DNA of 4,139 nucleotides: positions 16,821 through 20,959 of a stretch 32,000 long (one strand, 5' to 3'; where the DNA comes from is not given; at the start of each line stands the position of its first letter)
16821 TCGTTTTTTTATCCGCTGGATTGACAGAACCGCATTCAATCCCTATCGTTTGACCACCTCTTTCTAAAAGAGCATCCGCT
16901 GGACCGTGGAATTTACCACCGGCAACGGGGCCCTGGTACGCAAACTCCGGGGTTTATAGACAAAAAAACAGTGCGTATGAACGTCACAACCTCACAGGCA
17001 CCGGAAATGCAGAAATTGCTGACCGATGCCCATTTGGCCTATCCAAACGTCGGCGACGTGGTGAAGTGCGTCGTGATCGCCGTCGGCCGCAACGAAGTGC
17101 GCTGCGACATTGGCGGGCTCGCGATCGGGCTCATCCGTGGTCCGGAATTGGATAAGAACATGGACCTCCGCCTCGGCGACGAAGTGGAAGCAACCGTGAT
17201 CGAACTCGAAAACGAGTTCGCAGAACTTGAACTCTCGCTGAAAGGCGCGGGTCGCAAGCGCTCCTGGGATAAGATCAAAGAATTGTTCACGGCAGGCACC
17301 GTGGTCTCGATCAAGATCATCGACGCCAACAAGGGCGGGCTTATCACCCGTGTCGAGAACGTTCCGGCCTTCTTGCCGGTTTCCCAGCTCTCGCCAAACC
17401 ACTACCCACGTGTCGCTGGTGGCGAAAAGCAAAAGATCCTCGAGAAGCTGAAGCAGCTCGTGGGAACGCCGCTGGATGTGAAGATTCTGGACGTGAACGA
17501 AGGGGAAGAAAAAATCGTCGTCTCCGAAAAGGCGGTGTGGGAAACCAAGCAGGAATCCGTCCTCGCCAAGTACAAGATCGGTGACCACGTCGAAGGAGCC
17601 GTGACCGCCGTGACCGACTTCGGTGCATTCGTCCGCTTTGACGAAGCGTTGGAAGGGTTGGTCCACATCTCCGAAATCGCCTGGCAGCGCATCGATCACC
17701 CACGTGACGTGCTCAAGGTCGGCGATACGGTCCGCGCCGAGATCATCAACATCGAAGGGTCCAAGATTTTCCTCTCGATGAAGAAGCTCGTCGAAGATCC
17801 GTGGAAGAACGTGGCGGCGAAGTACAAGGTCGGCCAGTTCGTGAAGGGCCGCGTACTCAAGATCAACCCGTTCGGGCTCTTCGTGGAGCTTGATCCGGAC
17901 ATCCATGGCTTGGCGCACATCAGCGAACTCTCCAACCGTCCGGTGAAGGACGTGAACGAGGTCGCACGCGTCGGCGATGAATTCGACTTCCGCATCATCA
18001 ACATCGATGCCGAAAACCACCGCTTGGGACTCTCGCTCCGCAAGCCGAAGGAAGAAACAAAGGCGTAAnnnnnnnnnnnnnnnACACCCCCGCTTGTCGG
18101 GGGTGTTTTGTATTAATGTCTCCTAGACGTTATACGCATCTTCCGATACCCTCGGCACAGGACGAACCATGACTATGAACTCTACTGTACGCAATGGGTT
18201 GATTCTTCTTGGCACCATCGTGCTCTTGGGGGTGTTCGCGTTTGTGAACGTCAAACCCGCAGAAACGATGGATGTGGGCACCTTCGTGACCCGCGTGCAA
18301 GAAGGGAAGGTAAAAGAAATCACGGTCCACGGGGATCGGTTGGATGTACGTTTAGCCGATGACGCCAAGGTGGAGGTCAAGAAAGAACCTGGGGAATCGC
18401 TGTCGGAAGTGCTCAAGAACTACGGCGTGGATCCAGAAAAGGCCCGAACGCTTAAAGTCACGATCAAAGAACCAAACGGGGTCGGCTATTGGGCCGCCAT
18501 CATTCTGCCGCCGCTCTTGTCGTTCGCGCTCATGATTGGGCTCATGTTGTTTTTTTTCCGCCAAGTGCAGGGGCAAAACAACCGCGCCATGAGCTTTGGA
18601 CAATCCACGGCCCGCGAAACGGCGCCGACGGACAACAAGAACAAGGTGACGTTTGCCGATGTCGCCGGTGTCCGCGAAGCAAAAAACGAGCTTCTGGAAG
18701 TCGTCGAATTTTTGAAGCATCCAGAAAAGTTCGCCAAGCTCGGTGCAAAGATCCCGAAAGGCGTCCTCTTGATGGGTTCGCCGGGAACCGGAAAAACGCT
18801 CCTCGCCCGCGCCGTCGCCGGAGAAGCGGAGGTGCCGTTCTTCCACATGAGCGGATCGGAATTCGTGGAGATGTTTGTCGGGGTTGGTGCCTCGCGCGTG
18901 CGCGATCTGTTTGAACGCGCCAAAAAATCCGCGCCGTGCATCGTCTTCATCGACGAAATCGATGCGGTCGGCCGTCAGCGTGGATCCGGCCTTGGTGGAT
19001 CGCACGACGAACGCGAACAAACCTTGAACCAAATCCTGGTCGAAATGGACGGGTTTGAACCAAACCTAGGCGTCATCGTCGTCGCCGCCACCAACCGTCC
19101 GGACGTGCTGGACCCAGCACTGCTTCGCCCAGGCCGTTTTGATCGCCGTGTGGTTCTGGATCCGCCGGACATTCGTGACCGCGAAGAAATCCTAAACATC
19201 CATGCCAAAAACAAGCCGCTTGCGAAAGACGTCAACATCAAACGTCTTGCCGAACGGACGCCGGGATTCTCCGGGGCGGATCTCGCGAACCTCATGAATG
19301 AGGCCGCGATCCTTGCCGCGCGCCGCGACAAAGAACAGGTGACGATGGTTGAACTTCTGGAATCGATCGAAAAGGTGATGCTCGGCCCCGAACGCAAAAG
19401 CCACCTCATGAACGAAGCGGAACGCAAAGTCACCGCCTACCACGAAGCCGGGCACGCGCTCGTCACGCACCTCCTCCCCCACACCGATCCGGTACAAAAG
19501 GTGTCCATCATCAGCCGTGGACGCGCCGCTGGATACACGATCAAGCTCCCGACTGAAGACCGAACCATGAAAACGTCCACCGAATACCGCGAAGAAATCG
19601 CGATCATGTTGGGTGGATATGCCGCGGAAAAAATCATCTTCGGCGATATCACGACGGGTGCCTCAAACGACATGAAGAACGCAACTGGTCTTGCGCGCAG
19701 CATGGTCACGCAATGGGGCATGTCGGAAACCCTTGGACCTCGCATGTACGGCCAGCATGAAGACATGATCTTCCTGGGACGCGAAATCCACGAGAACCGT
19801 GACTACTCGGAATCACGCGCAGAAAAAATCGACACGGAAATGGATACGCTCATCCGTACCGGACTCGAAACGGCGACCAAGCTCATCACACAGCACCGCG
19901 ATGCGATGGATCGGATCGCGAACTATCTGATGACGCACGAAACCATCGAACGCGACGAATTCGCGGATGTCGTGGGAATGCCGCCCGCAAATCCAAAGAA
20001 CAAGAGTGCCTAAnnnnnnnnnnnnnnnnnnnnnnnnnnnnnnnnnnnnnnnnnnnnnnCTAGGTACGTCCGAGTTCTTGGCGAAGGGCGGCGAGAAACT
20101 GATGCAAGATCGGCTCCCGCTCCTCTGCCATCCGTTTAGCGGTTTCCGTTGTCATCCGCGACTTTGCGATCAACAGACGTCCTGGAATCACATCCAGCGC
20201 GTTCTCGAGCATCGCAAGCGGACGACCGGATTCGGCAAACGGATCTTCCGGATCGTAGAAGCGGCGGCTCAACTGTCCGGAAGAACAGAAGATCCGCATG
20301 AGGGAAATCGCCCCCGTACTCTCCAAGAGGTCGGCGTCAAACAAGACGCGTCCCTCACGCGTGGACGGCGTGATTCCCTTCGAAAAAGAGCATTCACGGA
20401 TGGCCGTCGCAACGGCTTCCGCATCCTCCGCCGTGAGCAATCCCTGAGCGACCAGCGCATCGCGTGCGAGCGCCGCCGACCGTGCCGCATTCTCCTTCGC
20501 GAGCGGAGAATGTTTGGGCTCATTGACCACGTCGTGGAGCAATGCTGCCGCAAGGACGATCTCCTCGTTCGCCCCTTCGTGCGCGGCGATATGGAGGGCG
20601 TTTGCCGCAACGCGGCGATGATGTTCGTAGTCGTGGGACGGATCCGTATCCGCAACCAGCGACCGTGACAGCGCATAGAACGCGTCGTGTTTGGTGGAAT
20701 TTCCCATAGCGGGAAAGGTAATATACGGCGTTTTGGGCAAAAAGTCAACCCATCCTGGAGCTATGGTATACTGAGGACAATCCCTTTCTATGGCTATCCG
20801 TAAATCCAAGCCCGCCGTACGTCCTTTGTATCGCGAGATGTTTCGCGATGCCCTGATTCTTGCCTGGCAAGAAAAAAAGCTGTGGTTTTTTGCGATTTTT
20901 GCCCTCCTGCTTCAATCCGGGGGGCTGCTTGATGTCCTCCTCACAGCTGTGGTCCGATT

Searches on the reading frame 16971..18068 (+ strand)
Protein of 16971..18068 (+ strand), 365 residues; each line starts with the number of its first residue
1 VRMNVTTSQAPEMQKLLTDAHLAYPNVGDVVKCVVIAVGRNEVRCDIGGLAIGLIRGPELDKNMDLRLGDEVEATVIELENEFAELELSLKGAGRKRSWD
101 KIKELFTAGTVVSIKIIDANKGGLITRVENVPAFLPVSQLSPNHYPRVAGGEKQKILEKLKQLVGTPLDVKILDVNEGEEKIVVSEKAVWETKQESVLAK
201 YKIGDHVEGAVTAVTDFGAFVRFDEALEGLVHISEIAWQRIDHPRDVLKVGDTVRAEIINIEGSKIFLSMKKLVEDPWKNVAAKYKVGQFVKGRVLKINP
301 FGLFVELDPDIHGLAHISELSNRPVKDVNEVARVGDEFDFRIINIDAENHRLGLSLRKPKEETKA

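Call 8: search_protein_families(library=pfam, proteins=[window:16971-18068:+], max_evalue=0.001)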
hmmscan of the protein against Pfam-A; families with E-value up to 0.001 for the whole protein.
window:16971-18068:+ (365 aa): 7 families
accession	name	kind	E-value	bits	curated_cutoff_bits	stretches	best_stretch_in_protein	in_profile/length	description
PF00575.29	S1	-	5.2e-54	181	22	4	200-270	1-73/74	S1 RNA binding domain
PF23459.1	S1_RRP5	-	1.1e-17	64.8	27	2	286-356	2-72/72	RRP5 S1 domain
PF21710.3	Spt6_S1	-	5.9e-09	36.5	27.5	0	211-267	24-81/91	Spt6, S1/OB domain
PF21543.3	CvfB_2nd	-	3.4e-06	27.3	27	0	62-91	47-75/76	Virulence regulatory factor CvfB, second domain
PF24685.1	OB_RRP5_4th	-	7.9e-06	26.2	31.5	0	267-298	40-71/92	RRP5 OB-fold domain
PF13509.12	S1_2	-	5.7e-05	23.6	21.8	0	203-237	1-35/61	S1 domain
PF17092.11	PCB_OB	-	0.00012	23.3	27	0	188-257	12-96/111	Penicillin-binding protein OB-like domain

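Call 30: find_related_loci(query=window:16971-18065:+, collection=genome_contigs, flank=10000)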
Query window:16971-18065:+ (365 aa) in genome_contigs; peptide patterns used: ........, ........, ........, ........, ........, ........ (x = any residue, [..] = any of these).
365 stretches matched a pattern; 92 encode a relative of the query (tblastn E <= 1e-3); the best 80 are kept; 80 distinct loci.
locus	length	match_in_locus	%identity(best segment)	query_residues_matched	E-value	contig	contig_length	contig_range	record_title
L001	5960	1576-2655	83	4-362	0e+0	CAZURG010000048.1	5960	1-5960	MAG TPA_asm: uncultured Gammaproteobacteria bacterium isolate SRP219642_co6_387 genome assembly, contig: NODE_13884_leng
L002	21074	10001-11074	84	4-361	0e+0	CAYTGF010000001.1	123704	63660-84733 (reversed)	MAG TPA_asm: uncultured Gammaproteobacteria bacterium isolate SRP342105_co1_166 genome assembly, contig: NODE_162_length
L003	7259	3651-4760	82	1-362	0e+0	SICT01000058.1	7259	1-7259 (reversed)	MAG: Candidatus Uhrbacteria bacterium isolate Baikal-deep-G212 BACOMB-C48169, whole genome shotgun sequence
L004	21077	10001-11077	83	5-362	0e+0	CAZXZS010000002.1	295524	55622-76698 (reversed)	MAG TPA_asm: uncultured Gammaproteobacteria bacterium isolate SRP170004_co1_262 genome assembly, contig: NODE_31_length_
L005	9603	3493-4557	84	9-362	0e+0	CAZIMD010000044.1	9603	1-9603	MAG TPA_asm: uncultured Gammaproteobacteria bacterium isolate SRP257259_co1_247 genome assembly, contig: NODE_10796_leng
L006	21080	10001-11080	83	4-362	0e+0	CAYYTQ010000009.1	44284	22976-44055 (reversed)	MAG TPA_asm: uncultured Gammaproteobacteria bacterium isolate binchicken_co346_20 genome assembly, contig: NODE_95_lengt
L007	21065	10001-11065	84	10-364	0e+0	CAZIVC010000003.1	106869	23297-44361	MAG TPA_asm: uncultured Gammaproteobacteria bacterium isolate SRP278252_co2_358 genome assembly, contig: NODE_254_length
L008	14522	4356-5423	81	6-361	0e+0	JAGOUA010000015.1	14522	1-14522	Patescibacteria group bacterium isolate Gw_Eff_bin_454 Gw_Eff_9577_length_14522_cov_10.147829, whole genome shotgun sequ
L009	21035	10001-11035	84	13-357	0e+0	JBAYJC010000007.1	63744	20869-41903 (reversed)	MAG: Patescibacteria group bacterium isolate SO_2016_GW1_46 scaffold00956_OW334_2016, whole genome shotgun sequence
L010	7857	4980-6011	84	14-357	0e+0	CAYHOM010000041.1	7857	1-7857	MAG TPA_asm: uncultured Gammaproteobacteria bacterium isolate ERP119705_co15_210 genome assembly, contig: NODE_11466_len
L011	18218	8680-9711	83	19-362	0e+0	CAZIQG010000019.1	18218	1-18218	MAG TPA_asm: uncultured Gammaproteobacteria bacterium isolate SRP192515_co2_75 genome assembly, contig: NODE_2484_length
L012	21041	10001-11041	83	19-365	0e+0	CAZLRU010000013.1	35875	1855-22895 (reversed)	MAG TPA_asm: uncultured Gammaproteobacteria bacterium isolate SRP278252_co1_130 genome assembly, contig: NODE_1760_lengt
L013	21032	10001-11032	83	19-362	0e+0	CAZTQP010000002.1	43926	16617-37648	MAG TPA_asm: uncultured Gammaproteobacteria bacterium isolate SRP296810_co1_273 genome assembly, contig: NODE_689_length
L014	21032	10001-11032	83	19-362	0e+0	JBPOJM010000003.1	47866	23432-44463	MAG: Patescibacteria group bacterium isolate MAG_3749 c_000000617858, whole genome shotgun sequence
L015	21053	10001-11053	82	13-362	0e+0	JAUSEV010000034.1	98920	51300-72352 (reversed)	MAG: Candidatus Uhrbacteria bacterium isolate E14_maxbin.233 E14_k141_1510433, whole genome shotgun sequence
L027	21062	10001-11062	81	7-357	0e+0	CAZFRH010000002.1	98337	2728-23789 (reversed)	MAG TPA_asm: uncultured Gammaproteobacteria bacterium isolate binchicken_co128_233 genome assembly, contig: NODE_124_len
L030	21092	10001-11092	80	3-365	0e+0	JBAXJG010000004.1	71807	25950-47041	MAG: Candidatus Uhrbacteria bacterium isolate ELA369 MAG369_4, whole genome shotgun sequence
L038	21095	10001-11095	72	1-364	2e-179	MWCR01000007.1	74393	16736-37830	MAG: Parcubacteria group bacterium ADurb.Bin192 BWY14_contig000007, whole genome shotgun sequence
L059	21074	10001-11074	73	6-361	2e-174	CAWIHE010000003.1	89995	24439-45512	MAG: Candidatus Uhrbacteria bacterium isolate MFD03726.bin.1.68 genome assembly, contig: contig_65579, whole genome shot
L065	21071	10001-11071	74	12-364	7e-173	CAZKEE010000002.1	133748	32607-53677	MAG TPA_asm: uncultured Gammaproteobacteria bacterium isolate binchicken_co185_197 genome assembly, contig: NODE_160_len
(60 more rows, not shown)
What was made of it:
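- Tried and rejected: The single genome scan was therefore anchored on the adjacent rpsA gene (call 30).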

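Call 68: search_protein_families(library=pfam, proteins=[L027:6063-8945:+, L059:6879-8807:-, L065:4824-7436:-, L038:7974-9068:+, L030:4243-5634:-], max_evalue=0.001)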
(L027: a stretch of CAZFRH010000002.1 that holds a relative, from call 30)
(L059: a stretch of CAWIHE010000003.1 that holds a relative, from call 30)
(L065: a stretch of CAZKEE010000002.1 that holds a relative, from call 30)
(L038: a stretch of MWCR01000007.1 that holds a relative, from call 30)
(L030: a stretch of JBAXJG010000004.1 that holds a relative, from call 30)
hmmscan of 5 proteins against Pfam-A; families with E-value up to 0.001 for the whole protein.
L027:6063-8945:+ (961 aa): 1 family
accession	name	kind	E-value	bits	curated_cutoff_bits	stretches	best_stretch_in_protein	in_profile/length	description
PF17957.7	Big_7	-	3.5e-12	47.2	24.1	1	412-477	1-68/70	Bacterial Ig domain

L059:6879-8807:- (643 aa): 0 families

L065:4824-7436:- (871 aa): 0 families

L038:7974-9068:+ (365 aa): 0 families

L030:4243-5634:- (464 aa): 1 family
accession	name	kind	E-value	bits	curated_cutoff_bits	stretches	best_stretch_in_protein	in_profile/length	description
PF01142.23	TruD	-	9.4e-57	193.1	27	1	52-330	13-288/412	tRNA pseudouridine synthase D (TruD)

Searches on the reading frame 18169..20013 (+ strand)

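Call 8: search_protein_families(library=pfam, proteins=[window:18169-20013:+], max_evalue=0.001)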
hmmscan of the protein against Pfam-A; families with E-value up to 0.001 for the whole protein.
window:18169-20013:+ (614 aa): 8 families
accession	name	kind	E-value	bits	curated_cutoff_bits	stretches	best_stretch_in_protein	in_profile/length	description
PF01434.24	Peptidase_M41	-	1.7e-65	220.9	29.9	1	413-600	2-190/191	Peptidase family M41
PF00004.35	AAA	-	2.3e-45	154.7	21.2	1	199-330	1-129/131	ATPase family associated with various cellular activities (AAA)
PF17862.7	AAA_lid_3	-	4.8e-17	61.6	27.2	1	354-397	1-44/45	AAA+ lid domain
PF06480.20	FtsH_ext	-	5.2e-06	27.1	25.5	1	12-90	7-99/103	FtsH Extracellular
PF23902.1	AAA_lid_PRS2_C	-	2.6e-05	24.7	34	1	337-404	3-71/73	PRS2 AAA+ lid C-terminal domain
PF07728.20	AAA_5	-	3e-05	24.5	22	1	198-320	1-137/139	AAA domain (dynein-related subfamily)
PF06068.19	TIP49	-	6.2e-05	22.8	23.8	1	197-233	51-89/347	TIP49 P-loop domain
PF13191.12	AAA_16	-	0.00027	21.9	32.6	0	195-220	23-48/167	AAA ATPase domain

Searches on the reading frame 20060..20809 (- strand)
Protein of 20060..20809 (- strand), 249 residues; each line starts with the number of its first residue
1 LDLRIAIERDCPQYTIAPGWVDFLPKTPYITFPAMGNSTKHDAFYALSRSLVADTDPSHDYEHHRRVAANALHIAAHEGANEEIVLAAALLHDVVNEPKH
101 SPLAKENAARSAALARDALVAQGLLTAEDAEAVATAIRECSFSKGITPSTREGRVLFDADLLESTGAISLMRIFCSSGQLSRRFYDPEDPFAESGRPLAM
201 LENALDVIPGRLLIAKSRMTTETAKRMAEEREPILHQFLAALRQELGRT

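Call 8: search_protein_families(library=pfam, proteins=[window:20060-20809:-], max_evalue=0.001)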
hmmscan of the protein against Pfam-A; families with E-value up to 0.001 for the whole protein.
window:20060-20809:- (249 aa): 1 family
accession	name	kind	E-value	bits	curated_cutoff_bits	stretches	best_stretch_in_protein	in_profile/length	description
PF01966.28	HD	-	6.4e-12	46.2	22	1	61-163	2-114/116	HD domain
